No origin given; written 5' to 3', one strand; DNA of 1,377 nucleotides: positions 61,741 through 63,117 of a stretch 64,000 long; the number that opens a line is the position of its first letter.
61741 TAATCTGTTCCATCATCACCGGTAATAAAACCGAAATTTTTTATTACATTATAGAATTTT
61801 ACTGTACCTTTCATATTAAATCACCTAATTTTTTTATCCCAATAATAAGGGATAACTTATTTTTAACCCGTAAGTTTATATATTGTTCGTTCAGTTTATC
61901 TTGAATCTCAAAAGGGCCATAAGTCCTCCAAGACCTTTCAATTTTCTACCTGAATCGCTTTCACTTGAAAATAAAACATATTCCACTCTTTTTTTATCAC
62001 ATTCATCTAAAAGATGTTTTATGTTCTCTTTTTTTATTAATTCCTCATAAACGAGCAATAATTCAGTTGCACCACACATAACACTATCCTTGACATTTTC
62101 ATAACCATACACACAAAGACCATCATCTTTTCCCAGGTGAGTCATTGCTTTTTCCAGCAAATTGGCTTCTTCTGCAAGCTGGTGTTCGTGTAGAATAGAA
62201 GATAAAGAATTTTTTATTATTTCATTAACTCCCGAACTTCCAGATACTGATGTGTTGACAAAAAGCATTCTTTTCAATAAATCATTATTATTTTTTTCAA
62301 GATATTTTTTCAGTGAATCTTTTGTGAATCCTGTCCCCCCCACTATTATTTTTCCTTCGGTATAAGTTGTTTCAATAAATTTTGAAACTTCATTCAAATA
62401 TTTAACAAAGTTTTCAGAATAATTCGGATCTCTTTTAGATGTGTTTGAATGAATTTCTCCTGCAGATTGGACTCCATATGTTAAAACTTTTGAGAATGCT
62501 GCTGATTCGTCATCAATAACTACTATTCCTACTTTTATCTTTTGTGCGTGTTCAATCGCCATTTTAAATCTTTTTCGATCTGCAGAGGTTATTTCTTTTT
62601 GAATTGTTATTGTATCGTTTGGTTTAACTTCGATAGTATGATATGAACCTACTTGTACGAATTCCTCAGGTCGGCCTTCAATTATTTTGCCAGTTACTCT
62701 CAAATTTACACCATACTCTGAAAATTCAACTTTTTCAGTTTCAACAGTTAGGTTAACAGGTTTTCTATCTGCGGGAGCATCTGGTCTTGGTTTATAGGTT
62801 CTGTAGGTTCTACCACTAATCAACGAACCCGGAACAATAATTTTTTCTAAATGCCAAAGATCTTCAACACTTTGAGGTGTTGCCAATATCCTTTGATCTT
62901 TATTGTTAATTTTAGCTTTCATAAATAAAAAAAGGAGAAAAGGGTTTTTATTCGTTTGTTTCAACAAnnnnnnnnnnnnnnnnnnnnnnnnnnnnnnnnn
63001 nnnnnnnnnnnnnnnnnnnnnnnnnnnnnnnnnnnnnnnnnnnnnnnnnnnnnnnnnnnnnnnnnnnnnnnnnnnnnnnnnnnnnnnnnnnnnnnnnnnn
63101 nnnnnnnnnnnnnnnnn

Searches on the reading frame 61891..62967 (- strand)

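Call 73: search_protein_families(library=pfam, proteins=[window:61891-62967:-], max_evalue=0.001)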
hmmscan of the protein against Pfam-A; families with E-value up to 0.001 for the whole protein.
window:61891-62967:- (358 aa): 3 families
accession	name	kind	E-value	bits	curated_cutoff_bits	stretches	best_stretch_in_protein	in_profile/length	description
PF03463.20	eRF1_1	-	4.9e-20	72.2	23.8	1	22-133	11-118/123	eRF1 domain 1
PF03465.20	eRF1_3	-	3.6e-19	69.6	25.8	1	265-357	2-106/106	eRF1 domain 3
PF03464.20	eRF1_2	-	1.6e-05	25.7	27.1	1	146-257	2-129/133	eRF1 domain 2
